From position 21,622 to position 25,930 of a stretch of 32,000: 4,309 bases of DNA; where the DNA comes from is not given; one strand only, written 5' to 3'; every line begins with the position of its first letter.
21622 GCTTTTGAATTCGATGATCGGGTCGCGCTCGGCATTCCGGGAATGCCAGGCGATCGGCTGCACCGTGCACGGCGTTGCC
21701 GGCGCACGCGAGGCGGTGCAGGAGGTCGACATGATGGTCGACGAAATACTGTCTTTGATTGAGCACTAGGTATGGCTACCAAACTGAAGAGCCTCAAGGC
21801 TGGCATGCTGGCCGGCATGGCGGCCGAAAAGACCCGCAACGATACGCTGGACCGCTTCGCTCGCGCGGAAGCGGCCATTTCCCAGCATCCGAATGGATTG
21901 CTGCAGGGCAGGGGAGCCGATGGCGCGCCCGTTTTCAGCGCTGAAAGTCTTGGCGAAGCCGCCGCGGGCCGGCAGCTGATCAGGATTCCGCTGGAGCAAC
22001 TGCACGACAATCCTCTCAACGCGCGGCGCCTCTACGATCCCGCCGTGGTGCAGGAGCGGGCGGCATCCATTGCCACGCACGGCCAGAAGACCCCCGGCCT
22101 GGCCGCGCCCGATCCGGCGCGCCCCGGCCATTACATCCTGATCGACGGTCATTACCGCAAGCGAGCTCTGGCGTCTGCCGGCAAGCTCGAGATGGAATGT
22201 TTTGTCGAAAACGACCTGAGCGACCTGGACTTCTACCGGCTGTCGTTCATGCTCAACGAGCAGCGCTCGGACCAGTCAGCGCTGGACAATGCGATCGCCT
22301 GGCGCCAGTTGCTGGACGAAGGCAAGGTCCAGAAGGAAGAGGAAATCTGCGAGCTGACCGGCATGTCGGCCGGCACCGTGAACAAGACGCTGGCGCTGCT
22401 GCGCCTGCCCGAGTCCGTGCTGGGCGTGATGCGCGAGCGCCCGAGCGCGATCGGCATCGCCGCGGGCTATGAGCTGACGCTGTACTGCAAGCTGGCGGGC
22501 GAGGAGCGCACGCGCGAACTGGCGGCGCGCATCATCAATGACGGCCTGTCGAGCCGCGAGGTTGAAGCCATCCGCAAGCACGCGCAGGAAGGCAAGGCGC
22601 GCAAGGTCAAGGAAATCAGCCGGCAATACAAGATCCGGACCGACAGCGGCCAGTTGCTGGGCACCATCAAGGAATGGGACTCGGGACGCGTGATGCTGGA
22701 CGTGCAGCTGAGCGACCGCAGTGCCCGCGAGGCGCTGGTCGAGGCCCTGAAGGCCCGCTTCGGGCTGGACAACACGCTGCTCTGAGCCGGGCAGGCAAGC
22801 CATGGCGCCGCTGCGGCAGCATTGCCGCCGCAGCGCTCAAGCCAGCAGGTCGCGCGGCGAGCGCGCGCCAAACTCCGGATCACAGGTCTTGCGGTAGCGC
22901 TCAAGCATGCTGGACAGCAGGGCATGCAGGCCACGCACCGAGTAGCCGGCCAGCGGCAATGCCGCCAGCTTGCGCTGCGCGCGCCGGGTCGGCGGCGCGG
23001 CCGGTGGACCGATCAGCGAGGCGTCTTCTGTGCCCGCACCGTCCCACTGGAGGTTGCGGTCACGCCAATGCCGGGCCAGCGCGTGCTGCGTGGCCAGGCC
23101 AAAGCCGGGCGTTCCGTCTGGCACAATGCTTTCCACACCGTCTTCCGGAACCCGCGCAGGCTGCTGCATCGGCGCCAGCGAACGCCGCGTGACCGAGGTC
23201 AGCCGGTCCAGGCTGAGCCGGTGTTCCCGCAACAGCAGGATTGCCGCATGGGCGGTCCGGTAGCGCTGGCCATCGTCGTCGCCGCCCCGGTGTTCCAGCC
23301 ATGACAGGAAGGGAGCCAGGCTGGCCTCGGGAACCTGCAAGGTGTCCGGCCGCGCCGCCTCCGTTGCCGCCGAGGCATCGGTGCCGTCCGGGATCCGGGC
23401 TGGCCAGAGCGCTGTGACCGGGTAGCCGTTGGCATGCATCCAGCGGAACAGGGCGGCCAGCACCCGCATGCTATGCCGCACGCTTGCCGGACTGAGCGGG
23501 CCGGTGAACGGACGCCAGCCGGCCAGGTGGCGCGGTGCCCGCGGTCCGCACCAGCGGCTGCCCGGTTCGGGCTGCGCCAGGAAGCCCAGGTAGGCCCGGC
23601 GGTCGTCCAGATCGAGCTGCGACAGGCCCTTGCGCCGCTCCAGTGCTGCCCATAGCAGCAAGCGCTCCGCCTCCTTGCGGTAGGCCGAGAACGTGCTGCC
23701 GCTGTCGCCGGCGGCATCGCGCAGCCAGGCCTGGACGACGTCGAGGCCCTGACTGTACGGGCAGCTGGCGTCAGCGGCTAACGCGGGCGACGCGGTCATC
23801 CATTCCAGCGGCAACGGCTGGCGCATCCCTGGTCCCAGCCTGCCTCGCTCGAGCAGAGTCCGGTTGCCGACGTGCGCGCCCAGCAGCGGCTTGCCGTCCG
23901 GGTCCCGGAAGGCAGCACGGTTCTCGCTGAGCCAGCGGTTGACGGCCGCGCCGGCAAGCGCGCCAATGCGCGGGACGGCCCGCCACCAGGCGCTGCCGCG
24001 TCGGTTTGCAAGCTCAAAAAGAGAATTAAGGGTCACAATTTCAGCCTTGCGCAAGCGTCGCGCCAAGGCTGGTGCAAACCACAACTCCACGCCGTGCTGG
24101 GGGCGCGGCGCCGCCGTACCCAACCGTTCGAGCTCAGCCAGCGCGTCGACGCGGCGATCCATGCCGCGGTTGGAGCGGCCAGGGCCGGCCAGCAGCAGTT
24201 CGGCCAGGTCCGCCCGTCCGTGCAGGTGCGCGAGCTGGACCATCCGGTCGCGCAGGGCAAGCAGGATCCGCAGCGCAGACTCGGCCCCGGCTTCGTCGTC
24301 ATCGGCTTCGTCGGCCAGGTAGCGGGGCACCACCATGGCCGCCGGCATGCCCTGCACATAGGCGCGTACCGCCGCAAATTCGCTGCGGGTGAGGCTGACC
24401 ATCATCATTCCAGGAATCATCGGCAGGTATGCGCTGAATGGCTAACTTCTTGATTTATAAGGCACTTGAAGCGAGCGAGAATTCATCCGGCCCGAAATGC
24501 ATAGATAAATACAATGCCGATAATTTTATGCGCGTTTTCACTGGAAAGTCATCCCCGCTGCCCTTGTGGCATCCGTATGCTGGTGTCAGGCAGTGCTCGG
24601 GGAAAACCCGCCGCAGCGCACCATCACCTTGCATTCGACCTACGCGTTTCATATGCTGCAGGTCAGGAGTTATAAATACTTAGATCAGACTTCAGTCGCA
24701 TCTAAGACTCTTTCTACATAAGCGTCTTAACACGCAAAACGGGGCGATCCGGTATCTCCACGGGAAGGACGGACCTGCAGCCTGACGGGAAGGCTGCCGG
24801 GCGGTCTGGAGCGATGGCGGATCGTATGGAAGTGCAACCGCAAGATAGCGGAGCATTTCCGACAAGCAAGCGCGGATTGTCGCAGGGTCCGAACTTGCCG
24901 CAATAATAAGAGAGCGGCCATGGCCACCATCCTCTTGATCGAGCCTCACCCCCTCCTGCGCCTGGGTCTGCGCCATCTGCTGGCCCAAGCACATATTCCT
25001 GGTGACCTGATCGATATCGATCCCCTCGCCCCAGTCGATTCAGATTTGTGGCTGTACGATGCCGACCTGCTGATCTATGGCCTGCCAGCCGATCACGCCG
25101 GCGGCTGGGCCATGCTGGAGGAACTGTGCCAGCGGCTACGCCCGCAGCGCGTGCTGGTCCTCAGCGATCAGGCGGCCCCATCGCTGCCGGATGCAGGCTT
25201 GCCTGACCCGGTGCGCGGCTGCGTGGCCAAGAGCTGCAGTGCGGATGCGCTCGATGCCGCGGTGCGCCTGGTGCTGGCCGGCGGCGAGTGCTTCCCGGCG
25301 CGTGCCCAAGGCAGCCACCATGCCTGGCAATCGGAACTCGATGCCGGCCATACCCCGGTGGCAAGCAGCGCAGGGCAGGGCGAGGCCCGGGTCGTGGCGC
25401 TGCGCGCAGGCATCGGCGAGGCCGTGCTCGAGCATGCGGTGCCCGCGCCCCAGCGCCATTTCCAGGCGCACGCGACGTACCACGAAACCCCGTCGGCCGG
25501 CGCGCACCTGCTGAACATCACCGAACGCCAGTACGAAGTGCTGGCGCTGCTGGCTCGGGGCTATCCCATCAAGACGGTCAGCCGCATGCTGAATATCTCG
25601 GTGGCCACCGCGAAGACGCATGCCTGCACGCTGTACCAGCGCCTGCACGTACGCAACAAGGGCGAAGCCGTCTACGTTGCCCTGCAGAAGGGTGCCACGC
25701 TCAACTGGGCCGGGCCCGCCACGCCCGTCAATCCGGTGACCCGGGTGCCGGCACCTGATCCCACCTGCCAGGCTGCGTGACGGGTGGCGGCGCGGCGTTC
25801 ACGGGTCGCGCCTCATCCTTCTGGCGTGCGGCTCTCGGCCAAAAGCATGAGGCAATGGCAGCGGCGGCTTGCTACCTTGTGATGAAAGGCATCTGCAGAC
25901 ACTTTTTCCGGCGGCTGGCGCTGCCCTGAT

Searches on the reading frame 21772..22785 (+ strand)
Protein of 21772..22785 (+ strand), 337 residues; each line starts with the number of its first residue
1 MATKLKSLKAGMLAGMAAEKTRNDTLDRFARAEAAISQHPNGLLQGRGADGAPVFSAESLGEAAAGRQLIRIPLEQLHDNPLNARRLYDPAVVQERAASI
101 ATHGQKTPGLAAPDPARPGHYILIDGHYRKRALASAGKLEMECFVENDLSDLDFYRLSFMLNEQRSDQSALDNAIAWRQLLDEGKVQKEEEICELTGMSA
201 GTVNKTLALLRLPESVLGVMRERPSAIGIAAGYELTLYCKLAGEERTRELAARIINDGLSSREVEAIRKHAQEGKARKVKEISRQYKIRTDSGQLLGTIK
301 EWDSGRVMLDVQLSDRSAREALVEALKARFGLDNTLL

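Call 8: search_protein_families(library=pfam, proteins=[window:21772-22785:+])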
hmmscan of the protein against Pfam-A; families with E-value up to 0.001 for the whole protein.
window:21772-22785:+ (337 aa): 2 families
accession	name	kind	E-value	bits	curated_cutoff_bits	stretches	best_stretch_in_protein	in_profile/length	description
PF17762.8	HTH_ParB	-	2.2e-08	34.6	22.6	1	167-272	2-101/102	ParB HTH domain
PF02195.25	ParB_N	-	0.00083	19.8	26.3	0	68-160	2-91/95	ParB N-terminal domain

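Call 24: find_encoding_contigs(protein=window:21772-22785:+, flank=10000, max_places=4)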
Protein window:21772-22785:+ (337 aa): 24 contigs read that carry it; 4 places shown.
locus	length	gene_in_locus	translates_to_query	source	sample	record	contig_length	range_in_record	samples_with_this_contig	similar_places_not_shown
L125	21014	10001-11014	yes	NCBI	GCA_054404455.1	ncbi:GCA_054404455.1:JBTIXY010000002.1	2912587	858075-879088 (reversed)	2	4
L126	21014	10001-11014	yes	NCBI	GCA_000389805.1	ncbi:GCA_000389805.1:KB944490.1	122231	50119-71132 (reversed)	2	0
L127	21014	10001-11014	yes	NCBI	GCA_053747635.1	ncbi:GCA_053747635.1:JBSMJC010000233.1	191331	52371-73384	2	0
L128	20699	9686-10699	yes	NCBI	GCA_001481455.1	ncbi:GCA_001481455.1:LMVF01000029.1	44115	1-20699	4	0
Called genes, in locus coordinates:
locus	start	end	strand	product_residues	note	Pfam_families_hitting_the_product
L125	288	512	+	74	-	-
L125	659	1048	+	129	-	-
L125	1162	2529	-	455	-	PF20161:VpsR, PF00158:Sigma54_activat, PF14532:Sigma54_activ_2, PF25601:AAA_lid_14, PF02954:HTH_8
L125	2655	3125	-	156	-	-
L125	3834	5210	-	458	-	PF00860:Xan_ur_permease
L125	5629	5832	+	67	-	PF00313:CSD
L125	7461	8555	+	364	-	PF04796:RepA_C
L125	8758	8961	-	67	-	PF00313:CSD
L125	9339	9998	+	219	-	PF01656:CbiA, PF07015:VirC1, PF09140:MipZ (weak), PF10609:ParA (weak), PF13614:AAA_31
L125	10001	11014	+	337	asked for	PF02195:ParB_N, PF17762:HTH_ParB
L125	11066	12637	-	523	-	PF12482:DUF3701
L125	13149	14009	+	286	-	PF00196:GerE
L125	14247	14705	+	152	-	-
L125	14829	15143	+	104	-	-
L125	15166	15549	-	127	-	-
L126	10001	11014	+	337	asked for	PF02195:ParB_N, PF17762:HTH_ParB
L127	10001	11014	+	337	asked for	PF02195:ParB_N, PF17762:HTH_ParB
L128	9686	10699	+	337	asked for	PF02195:ParB_N, PF17762:HTH_ParB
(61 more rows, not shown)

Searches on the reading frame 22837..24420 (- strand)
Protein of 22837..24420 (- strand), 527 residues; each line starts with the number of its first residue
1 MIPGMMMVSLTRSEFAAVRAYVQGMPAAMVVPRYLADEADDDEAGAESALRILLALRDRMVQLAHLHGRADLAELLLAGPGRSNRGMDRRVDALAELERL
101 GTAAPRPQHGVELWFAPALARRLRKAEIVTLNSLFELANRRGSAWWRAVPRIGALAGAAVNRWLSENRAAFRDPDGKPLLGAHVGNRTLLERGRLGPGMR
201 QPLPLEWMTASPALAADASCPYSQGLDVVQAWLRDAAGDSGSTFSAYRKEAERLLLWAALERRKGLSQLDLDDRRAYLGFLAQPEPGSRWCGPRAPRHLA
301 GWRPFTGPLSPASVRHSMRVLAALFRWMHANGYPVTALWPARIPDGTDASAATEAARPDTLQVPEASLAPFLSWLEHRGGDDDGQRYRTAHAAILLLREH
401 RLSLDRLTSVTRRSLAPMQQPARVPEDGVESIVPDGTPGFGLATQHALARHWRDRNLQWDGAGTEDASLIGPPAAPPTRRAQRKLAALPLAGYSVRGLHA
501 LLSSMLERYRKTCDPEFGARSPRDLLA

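Call 8: search_protein_families(library=pfam, proteins=[window:22837-24420:-])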
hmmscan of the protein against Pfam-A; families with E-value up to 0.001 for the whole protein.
window:22837-24420:- (527 aa): 1 family
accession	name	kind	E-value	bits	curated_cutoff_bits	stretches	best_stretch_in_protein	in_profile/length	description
PF12482.14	DUF3701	-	7.1e-19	68.2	26.9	1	97-169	2-74/93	Phage integrase protein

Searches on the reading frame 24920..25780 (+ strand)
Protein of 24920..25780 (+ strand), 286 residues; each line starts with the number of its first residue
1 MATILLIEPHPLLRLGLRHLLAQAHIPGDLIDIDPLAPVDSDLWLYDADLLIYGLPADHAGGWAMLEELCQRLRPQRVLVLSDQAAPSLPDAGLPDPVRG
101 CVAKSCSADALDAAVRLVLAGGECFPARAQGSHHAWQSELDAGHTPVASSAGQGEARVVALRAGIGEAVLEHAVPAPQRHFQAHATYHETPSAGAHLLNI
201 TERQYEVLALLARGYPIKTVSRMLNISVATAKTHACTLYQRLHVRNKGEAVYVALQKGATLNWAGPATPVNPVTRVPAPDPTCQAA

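Call 8: search_protein_families(library=pfam, proteins=[window:24920-25780:+])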
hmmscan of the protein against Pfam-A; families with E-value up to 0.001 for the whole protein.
window:24920-25780:+ (286 aa): 1 family
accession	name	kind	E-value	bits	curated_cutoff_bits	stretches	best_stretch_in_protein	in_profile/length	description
PF00196.25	GerE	-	4.7e-10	39.4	23.5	1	200-254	3-57/57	Bacterial regulatory proteins, luxR family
